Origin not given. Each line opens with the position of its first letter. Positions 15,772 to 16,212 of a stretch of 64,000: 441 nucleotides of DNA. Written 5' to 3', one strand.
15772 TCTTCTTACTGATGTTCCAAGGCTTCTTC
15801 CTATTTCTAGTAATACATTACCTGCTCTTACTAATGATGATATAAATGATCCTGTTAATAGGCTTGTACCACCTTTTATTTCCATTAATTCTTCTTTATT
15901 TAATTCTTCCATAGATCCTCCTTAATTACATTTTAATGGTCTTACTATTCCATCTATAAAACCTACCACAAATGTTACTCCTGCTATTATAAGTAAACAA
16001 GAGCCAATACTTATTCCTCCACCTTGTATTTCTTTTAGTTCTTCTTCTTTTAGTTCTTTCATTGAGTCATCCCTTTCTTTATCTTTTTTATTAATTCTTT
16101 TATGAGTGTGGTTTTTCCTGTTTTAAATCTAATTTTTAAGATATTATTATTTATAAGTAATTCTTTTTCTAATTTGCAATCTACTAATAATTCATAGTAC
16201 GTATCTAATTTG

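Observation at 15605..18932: Complete class II bacteriocin locus with a C39-ABC exporter, two GG-leader peptides, an immunity-like peptide and an XRE regulator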

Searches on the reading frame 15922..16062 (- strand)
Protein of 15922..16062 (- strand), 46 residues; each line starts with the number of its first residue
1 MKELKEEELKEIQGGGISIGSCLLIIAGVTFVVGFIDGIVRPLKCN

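Call 3: search_protein_families(library=pfam, proteins=[window:15922-16062:-], max_evalue=1)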
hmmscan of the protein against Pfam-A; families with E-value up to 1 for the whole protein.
window:15922-16062:- (46 aa): 4 families
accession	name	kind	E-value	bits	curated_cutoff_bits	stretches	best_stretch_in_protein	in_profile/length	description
PF10439.15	Bacteriocin_IIc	-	0.0016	18.8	27.1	1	1-30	4-41/59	Bacteriocin class II with double-glycine leader peptide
PF16934.11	Mersacidin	-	0.0023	18.1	27.6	1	1-16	5-20/34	Two-component Enterococcus faecalis cytolysin (EFC)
PF05808.16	Podoplanin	-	0.011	16.5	30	1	3-40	86-123/135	Podoplanin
PF03047.20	ComC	-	0.019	15.2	20.4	1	2-18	11-27/31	COMC family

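Call 4: search_protein_families(library=ncbifam, proteins=[window:15922-16062:-], max_evalue=1)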
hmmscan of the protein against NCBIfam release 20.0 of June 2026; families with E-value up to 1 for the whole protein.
window:15922-16062:- (46 aa): 9 families
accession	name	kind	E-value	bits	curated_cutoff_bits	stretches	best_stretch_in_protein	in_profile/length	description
TIGR03949.1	bact_IIb_cerein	subfamily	3.6e-07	29.9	21.5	1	2-38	2-44/45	class IIb bacteriocin, lactobin A/cerein 7B family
NF033214.1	ComC_Streptocco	equivalog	0.00091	18.8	50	1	2-17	11-26/41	competence-stimulating peptide ComC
TIGR01847.1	bacteriocin_sig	domain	0.0094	16.5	15.7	1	1-15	1-15/15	bacteriocin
NF038034.1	lactGbeta_entB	subfamily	0.015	15.5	37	1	4-39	1-36/38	lactococcin G-beta/enterocin 1071B family bacteriocin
NF038035.1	lactGalph_entA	subfamily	0.017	15.3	37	1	4-17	1-15/35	lactococcin G-alpha/enterocin 1071A family bacteriocin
TIGR03898.1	lanti_MRSA_kill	subfamily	0.035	14.1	23.5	1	1-15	30-44/44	mersacidin/lichenicidin family type 2 lantibiotic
NF000539.0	plantaricin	subfamily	0.038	14.4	29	1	1-18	21-39/69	plantaricin C family lantibiotic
NF033383.2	induct_EntF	subfamily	0.048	14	35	1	1-18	2-19/40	EntF family bacteriocin induction factor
NF047798.1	leader_Chryseo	domain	0.093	13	23.5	1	6-15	9-18/18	bacteriocin-like protein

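Call 39: search_protein_representatives(protein=window:15922-16062:-)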
Query: 46 residues. Proteins with E-value up to 0.001 (for the whole library): 116; up to 1e-10: 0; up to 1e-30: 0. The best 116 are listed.
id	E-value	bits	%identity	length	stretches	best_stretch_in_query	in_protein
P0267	1.7e-09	52.6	65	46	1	1-46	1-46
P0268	2.7e-09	52.0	32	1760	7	5-35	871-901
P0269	5.0e-09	51.2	59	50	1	3-46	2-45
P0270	6.6e-09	50.8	59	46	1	1-46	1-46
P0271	1.5e-08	49.7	56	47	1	1-45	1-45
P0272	3.1e-08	48.7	59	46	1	1-46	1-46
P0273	3.6e-08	48.5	57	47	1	1-46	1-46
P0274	3.7e-08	48.5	54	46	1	1-46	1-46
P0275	8.9e-08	47.3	56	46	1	1-45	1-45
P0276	1.5e-07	46.7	63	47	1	4-46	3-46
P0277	2.3e-07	46.1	48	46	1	1-46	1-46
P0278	2.7e-07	45.9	49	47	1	1-45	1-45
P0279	2.9e-07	45.8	62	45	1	3-45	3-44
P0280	3.3e-07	45.6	61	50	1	1-46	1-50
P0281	3.7e-07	45.4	51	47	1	1-45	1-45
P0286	6.9e-07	44.6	58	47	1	1-45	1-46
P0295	3.5e-06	42.4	48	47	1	1-46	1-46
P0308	1.0e-05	41.0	48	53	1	2-45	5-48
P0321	2.5e-05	39.8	46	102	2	1-45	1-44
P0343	1.3e-04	37.5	41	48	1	1-46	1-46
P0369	5.4e-04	35.7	41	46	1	1-46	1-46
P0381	9.0e-04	35.0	41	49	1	1-46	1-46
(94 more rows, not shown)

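Call 42: search_protein_families(library=ncbifam, proteins=[P0267, P0271, P0278, P0286, P0295, P0308, P0321, P0343, P0369, P0381], max_evalue=0.1)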
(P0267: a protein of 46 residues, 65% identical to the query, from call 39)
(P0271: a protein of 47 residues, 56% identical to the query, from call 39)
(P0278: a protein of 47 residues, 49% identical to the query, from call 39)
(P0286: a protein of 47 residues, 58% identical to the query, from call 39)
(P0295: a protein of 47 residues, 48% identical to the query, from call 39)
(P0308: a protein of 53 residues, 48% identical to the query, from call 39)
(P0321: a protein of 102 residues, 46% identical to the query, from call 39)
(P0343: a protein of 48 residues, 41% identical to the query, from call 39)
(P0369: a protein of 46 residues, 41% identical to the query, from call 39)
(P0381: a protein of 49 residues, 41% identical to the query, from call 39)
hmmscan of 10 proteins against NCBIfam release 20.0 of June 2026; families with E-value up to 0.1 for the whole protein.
P0267 (46 aa): 5 families
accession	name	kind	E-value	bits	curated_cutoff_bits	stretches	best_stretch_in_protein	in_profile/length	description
TIGR03949.1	bact_IIb_cerein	subfamily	0.00017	21.3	21.5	1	2-34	2-34/45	class IIb bacteriocin, lactobin A/cerein 7B family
TIGR01847.1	bacteriocin_sig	domain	0.0018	18.7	15.7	1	1-15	1-15/15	bacteriocin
NF038035.1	lactGalph_entA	subfamily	0.0043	17.1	37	1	4-18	1-17/35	lactococcin G-alpha/enterocin 1071A family bacteriocin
NF038034.1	lactGbeta_entB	subfamily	0.031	14.5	37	0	4-20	1-17/38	lactococcin G-beta/enterocin 1071B family bacteriocin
NF033383.2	induct_EntF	subfamily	0.071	13.4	35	1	1-18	2-19/40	EntF family bacteriocin induction factor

P0271 (47 aa): 2 families
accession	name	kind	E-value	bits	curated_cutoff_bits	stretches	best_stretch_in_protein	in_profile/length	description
TIGR03949.1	bact_IIb_cerein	subfamily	0.00029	20.5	21.5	1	3-35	3-41/45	class IIb bacteriocin, lactobin A/cerein 7B family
NF038034.1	lactGbeta_entB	subfamily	0.00045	20.4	37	1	4-39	1-36/38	lactococcin G-beta/enterocin 1071B family bacteriocin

P0278 (47 aa): 6 families
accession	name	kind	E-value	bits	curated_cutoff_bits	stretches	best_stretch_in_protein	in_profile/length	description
NF038034.1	lactGbeta_entB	subfamily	0.0001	22.4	37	1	4-38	1-35/38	lactococcin G-beta/enterocin 1071B family bacteriocin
TIGR03949.1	bact_IIb_cerein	subfamily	0.003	17.3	21.5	1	3-36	3-38/45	class IIb bacteriocin, lactobin A/cerein 7B family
TIGR01847.1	bacteriocin_sig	domain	0.012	16.2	15.7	1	2-15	2-15/15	bacteriocin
NF038035.1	lactGalph_entA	subfamily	0.015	15.4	37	1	4-26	1-26/35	lactococcin G-alpha/enterocin 1071A family bacteriocin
TIGR03898.1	lanti_MRSA_kill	subfamily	0.061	13.3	23.5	1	1-15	30-44/44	mersacidin/lichenicidin family type 2 lantibiotic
NF033215.1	BlpC_Streptocco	equivalog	0.067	13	70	1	3-19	12-28/51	quorum-sensing system pheromone BlpC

P0286 (47 aa): 5 families
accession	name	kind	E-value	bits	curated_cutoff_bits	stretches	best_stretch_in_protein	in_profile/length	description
NF038034.1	lactGbeta_entB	subfamily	6e-05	23.2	37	1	4-40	1-36/38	lactococcin G-beta/enterocin 1071B family bacteriocin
TIGR03949.1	bact_IIb_cerein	subfamily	0.00028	20.6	21.5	1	2-40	2-45/45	class IIb bacteriocin, lactobin A/cerein 7B family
TIGR01847.1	bacteriocin_sig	domain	0.0051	17.3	15.7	1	1-15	1-15/15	bacteriocin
NF038035.1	lactGalph_entA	subfamily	0.017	15.2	37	1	4-22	1-18/35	lactococcin G-alpha/enterocin 1071A family bacteriocin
TIGR03893.1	lant_SP_1948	subfamily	0.025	14.9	32.95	1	2-41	11-54/61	lichenicidin A2 family type 2 lantibiotic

P0295 (47 aa): 4 families
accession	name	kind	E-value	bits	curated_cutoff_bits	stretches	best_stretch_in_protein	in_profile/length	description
TIGR03949.1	bact_IIb_cerein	subfamily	6.2e-05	22.7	21.5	1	5-30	5-36/45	class IIb bacteriocin, lactobin A/cerein 7B family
NF038034.1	lactGbeta_entB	subfamily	0.0011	19.1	37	1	4-40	1-37/38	lactococcin G-beta/enterocin 1071B family bacteriocin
NF045747.1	MPN313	equivalog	0.0082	16.5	100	1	1-41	1-41/87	MPN313 family protein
NF033383.2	induct_EntF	subfamily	0.018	15.3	35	1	1-18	2-19/40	EntF family bacteriocin induction factor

P0308 (53 aa): 4 families
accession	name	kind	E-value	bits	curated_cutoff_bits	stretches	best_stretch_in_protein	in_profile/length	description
TIGR03949.1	bact_IIb_cerein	subfamily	6.5e-05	22.6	21.5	1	4-41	1-44/45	class IIb bacteriocin, lactobin A/cerein 7B family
NF038034.1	lactGbeta_entB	subfamily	0.003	17.8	37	1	8-43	2-37/38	lactococcin G-beta/enterocin 1071B family bacteriocin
NF033383.2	induct_EntF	subfamily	0.0051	17.1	35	1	3-25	1-23/40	EntF family bacteriocin induction factor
TIGR01847.1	bacteriocin_sig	domain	0.011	16.3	15.7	1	4-18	1-15/15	bacteriocin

P0321 (102 aa): 9 families
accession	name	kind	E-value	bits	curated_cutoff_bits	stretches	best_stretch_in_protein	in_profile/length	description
TIGR03949.1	bact_IIb_cerein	subfamily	4.7e-06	26.3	21.5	1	2-38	2-41/45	class IIb bacteriocin, lactobin A/cerein 7B family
NF038034.1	lactGbeta_entB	subfamily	0.0001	22.4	37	1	54-88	4-33/38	lactococcin G-beta/enterocin 1071B family bacteriocin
NF045747.1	MPN313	equivalog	0.012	16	100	1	1-54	1-55/87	MPN313 family protein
TIGR01847.1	bacteriocin_sig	domain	0.013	16.1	15.7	0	49-62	2-15/15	bacteriocin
NF038035.1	lactGalph_entA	subfamily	0.027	14.6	37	0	6-23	3-20/35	lactococcin G-alpha/enterocin 1071A family bacteriocin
NF033214.1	ComC_Streptocco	equivalog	0.041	13.5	50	0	54-62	16-24/41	competence-stimulating peptide ComC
NF033383.2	induct_EntF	subfamily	0.043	14.1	35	0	49-65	3-19/40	EntF family bacteriocin induction factor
NF038009.1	TatB_1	subfamily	0.072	13.3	100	0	2-33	12-42/70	twin-arginine translocation system-associated protein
NF000539.0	plantaricin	subfamily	0.087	13.3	29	0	1-19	21-40/69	plantaricin C family lantibiotic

P0343 (48 aa): 7 families
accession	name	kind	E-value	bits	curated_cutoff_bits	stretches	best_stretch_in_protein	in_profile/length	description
TIGR03949.1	bact_IIb_cerein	subfamily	1.2e-07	31.3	21.5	1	3-39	3-45/45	class IIb bacteriocin, lactobin A/cerein 7B family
NF038034.1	lactGbeta_entB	subfamily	8.1e-05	22.7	37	1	4-39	1-36/38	lactococcin G-beta/enterocin 1071B family bacteriocin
TIGR03893.1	lant_SP_1948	subfamily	0.0028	18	32.95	1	3-39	12-57/61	lichenicidin A2 family type 2 lantibiotic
TIGR01847.1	bacteriocin_sig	domain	0.011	16.3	15.7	1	2-15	2-15/15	bacteriocin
NF000539.0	plantaricin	subfamily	0.039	14.4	29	1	1-25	21-42/69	plantaricin C family lantibiotic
NF051486.1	E492_microcin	equivalog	0.074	13.6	50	1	1-35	1-38/88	E492 group microcin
NF045747.1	MPN313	equivalog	0.081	13.3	100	1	1-46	1-46/87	MPN313 family protein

P0369 (46 aa): 3 families
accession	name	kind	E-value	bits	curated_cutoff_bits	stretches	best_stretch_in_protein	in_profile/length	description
TIGR03949.1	bact_IIb_cerein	subfamily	7.2e-06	25.7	21.5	1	2-39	2-41/45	class IIb bacteriocin, lactobin A/cerein 7B family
NF038034.1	lactGbeta_entB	subfamily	0.013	15.7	37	1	4-25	1-21/38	lactococcin G-beta/enterocin 1071B family bacteriocin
TIGR01847.1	bacteriocin_sig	domain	0.017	15.7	15.7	1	1-15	1-15/15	bacteriocin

P0381 (49 aa): 3 families
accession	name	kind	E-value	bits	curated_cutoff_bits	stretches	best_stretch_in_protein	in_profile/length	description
NF038034.1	lactGbeta_entB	subfamily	3e-05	24.1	37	1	4-40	1-37/38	lactococcin G-beta/enterocin 1071B family bacteriocin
TIGR03949.1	bact_IIb_cerein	subfamily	0.00022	20.9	21.5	1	2-35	2-37/45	class IIb bacteriocin, lactobin A/cerein 7B family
TIGR01847.1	bacteriocin_sig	domain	0.065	13.9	15.7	0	1-15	1-15/15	bacteriocin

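Call 43: find_encoding_contigs(protein=P0321, flank=5000, max_places=3)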
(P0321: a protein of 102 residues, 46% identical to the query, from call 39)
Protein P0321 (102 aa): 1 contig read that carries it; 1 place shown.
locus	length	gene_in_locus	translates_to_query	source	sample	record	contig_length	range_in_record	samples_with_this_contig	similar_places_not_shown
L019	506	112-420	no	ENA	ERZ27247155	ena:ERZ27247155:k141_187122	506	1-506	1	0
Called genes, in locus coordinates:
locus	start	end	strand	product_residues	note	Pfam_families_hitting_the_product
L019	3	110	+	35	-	?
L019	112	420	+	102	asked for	-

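Call 44: find_encoding_contigs(protein=P0343, flank=5000, max_places=3)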
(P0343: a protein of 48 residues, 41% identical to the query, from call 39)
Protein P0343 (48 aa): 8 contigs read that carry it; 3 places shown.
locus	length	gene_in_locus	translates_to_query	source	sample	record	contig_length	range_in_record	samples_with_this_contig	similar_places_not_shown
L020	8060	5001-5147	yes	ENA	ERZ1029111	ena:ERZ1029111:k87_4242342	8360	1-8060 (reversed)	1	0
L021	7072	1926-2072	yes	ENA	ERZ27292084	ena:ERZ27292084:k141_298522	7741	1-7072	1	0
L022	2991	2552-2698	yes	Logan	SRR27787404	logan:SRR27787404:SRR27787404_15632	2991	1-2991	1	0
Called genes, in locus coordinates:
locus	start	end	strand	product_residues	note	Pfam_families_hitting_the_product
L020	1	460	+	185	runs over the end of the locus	PF04079:SMC_ScpB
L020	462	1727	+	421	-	PF02885:Glycos_trans_3N, PF00591:Glycos_transf_3, PF07831:PYNP_C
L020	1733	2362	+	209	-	PF02390:Methyltransf_4, PF13847:Methyltransf_31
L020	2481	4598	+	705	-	PF03412:Peptidase_C39, PF00664:ABC_membrane, PF00005:ABC_tran, PF20720:nSTAND3 (weak)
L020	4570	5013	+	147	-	-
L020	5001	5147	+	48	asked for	-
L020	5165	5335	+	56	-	-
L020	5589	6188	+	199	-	PF00081:Sod_Fe_N, PF02777:Sod_Fe_C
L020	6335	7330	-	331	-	PF13180:PDZ_2, PF17820:PDZ_6 (faint), PF05580:Peptidase_S55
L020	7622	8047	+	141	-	-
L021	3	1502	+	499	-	?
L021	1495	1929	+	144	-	-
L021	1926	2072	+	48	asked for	-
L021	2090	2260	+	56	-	-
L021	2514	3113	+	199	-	PF00081:Sod_Fe_N, PF02777:Sod_Fe_C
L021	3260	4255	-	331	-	PF13180:PDZ_2, PF17820:PDZ_6 (faint), PF05580:Peptidase_S55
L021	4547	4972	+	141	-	-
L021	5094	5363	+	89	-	PF00312:Ribosomal_S15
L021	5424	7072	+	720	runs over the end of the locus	PF01138:RNase_PH, PF03725:RNase_PH_C, PF03726:PNPase, PF01138:RNase_PH, PF03725:RNase_PH_C, PF00575:S1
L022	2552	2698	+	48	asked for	-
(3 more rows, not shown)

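Call 45: find_encoding_contigs(protein=P0271, flank=5000, max_places=3)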
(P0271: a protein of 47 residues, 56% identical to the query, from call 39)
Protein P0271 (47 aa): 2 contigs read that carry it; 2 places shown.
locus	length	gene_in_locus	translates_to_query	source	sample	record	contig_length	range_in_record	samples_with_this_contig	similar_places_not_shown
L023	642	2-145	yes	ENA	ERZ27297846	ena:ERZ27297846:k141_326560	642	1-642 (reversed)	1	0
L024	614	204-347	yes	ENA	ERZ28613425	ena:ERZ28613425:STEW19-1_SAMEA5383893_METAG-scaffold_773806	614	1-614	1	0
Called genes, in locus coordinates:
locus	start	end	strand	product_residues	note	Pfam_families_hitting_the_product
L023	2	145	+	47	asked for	?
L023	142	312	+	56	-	-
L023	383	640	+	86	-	?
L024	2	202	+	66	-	?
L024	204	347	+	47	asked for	-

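Call 46: find_encoding_contigs(protein=P0286, flank=5000, max_places=3)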
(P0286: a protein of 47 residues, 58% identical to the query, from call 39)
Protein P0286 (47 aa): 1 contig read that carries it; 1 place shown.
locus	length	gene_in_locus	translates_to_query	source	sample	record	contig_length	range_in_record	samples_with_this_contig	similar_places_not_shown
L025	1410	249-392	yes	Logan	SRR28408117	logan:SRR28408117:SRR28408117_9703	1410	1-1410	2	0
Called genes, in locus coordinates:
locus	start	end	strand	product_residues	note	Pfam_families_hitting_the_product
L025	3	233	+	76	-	?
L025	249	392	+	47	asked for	-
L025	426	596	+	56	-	-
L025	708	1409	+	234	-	?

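Call 59: search_dna_similar(query=window:15922-16062:-, collection=plasmids, mode=protein, max_evalue=0.01, max_rows=10)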
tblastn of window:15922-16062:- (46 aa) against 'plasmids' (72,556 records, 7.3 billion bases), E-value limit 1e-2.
No match.

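Call 70: predict_structure(protein=P0321)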
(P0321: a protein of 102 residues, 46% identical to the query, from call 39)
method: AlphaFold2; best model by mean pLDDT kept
length: 102 residues; sequences in the alignment: 1
mean_pLDDT: 57.4   pTM: 0.30
mean pLDDT of the five models: 57.4, 56.6, 52.4, 47.5, 44.5
residues with pLDDT >= 90: 0; 70-90: 11; 50-70: 62; < 50: 29
segments of 3 or more residues with pLDDT < 50: 44-50, 52-58, 91-97, 99-102
pLDDT, mean of each block of 10 residues (from residue 1): 52 59 70 64 49 48 57 68 64 46 42
secondary structure, 60 per line:
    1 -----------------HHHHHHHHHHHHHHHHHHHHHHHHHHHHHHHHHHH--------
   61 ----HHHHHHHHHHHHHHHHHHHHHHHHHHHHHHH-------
elements in order: H18-52 H65-95
